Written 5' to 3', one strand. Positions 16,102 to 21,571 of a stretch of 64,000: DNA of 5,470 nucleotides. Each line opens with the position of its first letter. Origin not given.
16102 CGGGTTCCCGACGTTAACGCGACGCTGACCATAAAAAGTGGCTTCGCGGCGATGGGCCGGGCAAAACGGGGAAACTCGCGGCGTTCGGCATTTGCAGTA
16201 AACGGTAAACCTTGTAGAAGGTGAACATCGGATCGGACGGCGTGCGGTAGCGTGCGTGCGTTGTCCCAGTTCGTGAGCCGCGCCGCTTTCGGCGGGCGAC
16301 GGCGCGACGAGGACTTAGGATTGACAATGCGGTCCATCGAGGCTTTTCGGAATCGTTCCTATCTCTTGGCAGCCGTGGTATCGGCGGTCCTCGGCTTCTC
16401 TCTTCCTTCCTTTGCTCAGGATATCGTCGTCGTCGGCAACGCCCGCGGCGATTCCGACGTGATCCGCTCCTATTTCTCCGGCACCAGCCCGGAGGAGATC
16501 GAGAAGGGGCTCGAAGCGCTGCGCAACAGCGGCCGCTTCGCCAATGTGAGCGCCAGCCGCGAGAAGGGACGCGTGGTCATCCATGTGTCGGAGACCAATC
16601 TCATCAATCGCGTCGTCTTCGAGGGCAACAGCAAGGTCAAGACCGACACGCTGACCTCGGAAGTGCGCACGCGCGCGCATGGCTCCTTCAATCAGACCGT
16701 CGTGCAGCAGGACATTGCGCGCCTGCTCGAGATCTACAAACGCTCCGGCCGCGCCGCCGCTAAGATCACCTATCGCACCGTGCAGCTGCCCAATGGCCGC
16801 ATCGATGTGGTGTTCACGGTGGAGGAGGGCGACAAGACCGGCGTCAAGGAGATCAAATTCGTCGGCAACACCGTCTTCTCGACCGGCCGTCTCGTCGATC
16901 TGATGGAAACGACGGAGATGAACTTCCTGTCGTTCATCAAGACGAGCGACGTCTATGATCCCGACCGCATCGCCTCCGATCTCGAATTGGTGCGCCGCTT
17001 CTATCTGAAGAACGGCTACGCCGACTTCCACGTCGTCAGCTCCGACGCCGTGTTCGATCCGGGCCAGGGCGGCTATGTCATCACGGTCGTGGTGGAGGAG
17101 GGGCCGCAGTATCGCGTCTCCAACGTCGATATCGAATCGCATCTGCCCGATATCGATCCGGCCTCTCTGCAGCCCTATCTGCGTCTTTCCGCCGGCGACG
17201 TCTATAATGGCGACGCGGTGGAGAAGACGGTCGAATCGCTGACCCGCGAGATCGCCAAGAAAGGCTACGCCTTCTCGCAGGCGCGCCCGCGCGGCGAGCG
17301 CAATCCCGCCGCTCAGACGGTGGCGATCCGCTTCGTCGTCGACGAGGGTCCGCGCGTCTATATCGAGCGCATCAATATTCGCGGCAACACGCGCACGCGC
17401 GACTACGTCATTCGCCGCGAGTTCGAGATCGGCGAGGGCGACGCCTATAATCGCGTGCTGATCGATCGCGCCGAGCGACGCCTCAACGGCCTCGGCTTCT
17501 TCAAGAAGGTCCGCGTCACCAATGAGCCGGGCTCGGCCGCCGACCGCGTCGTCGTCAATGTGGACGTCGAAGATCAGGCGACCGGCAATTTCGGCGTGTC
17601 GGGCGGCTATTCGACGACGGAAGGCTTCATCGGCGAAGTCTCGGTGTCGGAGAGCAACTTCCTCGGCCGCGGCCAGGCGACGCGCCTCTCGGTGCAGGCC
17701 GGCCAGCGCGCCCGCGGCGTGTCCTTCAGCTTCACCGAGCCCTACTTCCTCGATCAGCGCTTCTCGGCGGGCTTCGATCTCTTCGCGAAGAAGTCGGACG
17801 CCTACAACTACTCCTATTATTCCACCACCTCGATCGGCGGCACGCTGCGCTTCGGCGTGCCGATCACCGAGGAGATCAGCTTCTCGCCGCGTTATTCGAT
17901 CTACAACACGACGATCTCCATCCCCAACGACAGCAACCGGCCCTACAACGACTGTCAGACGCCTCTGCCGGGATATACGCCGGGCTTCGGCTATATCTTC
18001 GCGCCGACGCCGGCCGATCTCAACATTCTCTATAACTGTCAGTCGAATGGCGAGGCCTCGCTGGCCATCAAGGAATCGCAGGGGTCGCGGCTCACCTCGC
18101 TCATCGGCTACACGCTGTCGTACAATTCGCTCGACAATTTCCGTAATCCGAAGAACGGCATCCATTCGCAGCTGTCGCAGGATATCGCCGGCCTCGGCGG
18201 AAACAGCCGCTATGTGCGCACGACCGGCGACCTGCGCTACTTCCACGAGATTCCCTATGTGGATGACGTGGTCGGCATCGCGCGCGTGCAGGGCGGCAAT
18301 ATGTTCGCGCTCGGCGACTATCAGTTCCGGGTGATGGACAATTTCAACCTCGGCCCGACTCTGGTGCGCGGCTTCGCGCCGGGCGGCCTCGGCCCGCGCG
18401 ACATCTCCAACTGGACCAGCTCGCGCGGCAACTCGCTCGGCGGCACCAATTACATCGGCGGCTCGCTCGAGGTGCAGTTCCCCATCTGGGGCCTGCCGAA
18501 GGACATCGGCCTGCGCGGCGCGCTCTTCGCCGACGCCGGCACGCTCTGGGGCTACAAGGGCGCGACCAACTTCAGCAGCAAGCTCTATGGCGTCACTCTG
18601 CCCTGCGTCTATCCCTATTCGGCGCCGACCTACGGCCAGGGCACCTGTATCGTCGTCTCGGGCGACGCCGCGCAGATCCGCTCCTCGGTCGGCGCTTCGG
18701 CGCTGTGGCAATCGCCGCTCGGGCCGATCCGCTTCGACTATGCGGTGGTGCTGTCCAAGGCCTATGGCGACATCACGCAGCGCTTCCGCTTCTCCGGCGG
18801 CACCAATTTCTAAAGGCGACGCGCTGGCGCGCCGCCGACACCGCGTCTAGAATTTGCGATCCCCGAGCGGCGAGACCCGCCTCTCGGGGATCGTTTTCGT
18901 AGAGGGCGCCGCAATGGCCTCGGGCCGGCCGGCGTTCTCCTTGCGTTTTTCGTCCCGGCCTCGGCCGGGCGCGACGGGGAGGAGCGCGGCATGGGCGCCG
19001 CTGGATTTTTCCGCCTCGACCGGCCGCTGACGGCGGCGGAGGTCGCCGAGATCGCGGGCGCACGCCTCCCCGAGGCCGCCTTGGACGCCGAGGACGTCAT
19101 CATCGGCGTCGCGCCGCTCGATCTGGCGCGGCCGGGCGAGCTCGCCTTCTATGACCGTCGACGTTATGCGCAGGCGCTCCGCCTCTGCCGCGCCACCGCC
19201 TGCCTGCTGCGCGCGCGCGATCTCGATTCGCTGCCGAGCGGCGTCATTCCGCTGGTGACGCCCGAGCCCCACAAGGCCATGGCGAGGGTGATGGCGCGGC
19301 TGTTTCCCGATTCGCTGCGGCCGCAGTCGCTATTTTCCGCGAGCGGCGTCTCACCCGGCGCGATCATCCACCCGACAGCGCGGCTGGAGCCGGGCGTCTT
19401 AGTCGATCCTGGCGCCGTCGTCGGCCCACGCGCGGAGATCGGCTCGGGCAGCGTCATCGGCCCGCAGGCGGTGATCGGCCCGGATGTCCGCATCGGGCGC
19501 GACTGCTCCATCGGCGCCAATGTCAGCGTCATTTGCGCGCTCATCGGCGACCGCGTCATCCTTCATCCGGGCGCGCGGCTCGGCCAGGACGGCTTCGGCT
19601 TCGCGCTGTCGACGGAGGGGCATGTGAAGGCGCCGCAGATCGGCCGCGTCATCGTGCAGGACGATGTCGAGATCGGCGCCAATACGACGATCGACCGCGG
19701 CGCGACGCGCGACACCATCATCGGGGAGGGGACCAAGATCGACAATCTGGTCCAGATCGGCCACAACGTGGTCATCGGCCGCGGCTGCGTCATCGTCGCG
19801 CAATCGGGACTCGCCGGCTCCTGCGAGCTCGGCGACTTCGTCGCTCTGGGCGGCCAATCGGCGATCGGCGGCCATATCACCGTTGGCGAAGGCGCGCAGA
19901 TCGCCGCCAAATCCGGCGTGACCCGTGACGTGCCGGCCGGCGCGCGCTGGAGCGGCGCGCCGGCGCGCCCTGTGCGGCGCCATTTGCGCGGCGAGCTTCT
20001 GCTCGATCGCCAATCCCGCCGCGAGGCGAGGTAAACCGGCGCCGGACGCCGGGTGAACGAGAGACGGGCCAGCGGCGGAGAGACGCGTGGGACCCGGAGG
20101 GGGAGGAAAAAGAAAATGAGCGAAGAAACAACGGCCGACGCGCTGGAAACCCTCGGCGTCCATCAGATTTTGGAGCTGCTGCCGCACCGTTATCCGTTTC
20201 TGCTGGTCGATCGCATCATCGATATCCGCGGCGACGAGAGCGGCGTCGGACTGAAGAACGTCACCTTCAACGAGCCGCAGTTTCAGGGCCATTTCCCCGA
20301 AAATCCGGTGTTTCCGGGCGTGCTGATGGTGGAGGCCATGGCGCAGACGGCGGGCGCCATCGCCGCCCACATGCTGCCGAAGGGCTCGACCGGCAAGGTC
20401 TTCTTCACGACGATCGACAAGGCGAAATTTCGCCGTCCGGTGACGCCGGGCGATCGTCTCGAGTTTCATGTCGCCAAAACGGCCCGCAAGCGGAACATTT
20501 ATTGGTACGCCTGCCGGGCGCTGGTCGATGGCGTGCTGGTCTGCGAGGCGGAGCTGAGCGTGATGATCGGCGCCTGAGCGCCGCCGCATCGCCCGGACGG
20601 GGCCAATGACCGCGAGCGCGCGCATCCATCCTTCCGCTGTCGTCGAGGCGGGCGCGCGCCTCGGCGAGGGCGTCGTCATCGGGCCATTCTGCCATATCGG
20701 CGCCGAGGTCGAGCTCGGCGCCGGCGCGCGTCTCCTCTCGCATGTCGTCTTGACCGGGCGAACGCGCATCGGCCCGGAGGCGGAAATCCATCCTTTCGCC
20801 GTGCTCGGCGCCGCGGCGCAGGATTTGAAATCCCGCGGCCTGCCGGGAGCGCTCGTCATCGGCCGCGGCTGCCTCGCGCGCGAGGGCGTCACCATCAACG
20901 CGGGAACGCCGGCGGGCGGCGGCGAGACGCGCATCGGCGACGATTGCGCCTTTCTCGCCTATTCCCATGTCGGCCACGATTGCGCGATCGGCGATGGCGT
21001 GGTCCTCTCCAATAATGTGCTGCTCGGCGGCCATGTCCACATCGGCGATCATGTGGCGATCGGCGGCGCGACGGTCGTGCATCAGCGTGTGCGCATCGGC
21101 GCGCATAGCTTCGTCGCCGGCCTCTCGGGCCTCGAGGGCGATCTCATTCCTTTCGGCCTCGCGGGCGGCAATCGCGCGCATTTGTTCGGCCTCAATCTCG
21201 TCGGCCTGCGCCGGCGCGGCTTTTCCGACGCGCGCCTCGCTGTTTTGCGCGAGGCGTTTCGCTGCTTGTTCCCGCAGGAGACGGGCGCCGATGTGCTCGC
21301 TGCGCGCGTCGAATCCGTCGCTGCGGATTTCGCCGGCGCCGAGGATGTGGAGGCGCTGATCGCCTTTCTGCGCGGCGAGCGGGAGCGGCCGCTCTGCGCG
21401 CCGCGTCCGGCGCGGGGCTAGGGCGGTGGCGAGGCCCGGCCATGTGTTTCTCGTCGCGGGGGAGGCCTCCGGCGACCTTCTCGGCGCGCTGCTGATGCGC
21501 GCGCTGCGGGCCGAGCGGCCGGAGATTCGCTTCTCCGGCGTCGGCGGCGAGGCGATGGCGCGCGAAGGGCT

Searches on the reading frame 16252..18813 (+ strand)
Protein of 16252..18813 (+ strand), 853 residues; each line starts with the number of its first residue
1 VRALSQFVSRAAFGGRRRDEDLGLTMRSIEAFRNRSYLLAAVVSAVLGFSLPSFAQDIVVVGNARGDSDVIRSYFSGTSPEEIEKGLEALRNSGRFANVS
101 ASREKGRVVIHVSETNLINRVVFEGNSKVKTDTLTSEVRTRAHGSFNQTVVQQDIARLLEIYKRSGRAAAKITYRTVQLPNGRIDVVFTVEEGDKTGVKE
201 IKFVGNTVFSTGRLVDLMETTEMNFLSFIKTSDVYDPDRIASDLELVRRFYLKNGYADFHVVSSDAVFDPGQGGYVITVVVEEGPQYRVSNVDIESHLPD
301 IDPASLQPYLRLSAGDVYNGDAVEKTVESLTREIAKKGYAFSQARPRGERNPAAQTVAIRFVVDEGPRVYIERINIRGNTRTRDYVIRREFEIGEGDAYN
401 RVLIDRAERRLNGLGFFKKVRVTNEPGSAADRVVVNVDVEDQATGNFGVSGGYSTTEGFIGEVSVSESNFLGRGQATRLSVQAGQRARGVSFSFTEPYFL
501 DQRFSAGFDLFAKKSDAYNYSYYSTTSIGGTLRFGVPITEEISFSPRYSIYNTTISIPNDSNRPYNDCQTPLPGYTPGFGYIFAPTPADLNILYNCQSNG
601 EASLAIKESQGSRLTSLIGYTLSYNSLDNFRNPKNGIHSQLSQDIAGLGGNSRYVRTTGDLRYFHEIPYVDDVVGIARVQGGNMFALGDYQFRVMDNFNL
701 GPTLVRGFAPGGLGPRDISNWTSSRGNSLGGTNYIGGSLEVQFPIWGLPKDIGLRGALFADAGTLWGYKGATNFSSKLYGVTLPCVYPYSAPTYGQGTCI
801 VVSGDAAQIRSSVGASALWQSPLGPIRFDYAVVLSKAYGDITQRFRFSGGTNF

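Call 81: search_protein_families(library=pfam, proteins=[window:16252-18813:+], max_evalue=0.00001)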
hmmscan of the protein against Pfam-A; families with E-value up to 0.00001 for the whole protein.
window:16252-18813:+ (853 aa): 2 families
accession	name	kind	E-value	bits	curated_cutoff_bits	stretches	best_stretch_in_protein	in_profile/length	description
PF01103.29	Omp85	-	4.1e-76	257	24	1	469-853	1-325/325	Omp85 superfamily domain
PF07244.20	POTRA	-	5.4e-57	190.9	21.3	4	369-440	1-77/79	Surface antigen variable number repeat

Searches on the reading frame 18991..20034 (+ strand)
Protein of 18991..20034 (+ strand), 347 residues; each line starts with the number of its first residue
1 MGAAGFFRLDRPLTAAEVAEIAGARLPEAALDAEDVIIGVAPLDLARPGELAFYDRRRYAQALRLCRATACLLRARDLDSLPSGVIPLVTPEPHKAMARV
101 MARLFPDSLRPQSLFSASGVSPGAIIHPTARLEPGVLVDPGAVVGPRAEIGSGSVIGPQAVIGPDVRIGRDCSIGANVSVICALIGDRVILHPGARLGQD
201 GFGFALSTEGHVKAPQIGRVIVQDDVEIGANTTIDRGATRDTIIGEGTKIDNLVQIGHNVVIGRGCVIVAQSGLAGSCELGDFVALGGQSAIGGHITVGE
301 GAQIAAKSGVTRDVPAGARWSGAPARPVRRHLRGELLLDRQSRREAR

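Call 81: search_protein_families(library=pfam, proteins=[window:18991-20034:+], max_evalue=0.00001)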
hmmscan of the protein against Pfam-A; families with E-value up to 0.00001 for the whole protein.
window:18991-20034:+ (347 aa): 3 families
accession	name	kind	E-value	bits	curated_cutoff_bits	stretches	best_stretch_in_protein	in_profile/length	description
PF00132.30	Hexapep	-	3.4e-31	106.1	27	3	148-180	2-34/36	Bacterial transferase hexapeptide (six repeats)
PF04613.19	LpxD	-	3.2e-14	52.9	30.8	1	37-102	4-69/70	UDP-3-O-[3-hydroxymyristoyl] glucosamine N-acyltransferase, LpxD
PF25084.1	LbH_EIF2B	-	2.4e-12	47.2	54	0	135-196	9-69/105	EIF2B subunit epsilon LbH domain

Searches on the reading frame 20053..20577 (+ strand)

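Call 81: search_protein_families(library=pfam, proteins=[window:20053-20577:+], max_evalue=0.00001)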
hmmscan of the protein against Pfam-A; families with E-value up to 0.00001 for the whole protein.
window:20053-20577:+ (174 aa): 2 families
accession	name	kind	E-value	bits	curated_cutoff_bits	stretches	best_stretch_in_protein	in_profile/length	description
PF07977.19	FabA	-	5.5e-34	117.2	23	1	43-167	1-138/138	FabA-like domain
PF03061.28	4HBT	-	5.6e-06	27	20.6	0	95-141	11-55/79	Thioesterase superfamily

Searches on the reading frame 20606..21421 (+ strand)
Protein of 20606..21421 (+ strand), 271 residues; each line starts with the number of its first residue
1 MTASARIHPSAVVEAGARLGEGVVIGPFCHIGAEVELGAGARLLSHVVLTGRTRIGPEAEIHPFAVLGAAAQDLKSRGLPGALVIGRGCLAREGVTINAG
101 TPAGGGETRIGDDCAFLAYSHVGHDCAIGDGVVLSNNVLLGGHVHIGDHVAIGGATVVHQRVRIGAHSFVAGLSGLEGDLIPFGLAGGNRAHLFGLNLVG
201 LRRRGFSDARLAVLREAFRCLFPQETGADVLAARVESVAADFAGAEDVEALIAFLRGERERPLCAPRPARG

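Call 81: search_protein_families(library=pfam, proteins=[window:20606-21421:+], max_evalue=0.00001)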
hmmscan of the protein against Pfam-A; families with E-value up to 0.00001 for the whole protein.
window:20606-21421:+ (271 aa): 3 families
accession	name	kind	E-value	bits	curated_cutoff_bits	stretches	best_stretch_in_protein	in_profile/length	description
PF00132.30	Hexapep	-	1.9e-26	91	27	2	108-142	2-36/36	Bacterial transferase hexapeptide (six repeats)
PF13720.11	Acetyltransf_11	-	8.5e-18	65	24.5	1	179-262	1-80/82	Udp N-acetylglucosamine O-acyltransferase; Domain 2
PF25084.1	LbH_EIF2B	-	6e-10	39.5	54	0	105-169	25-86/105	EIF2B subunit epsilon LbH domain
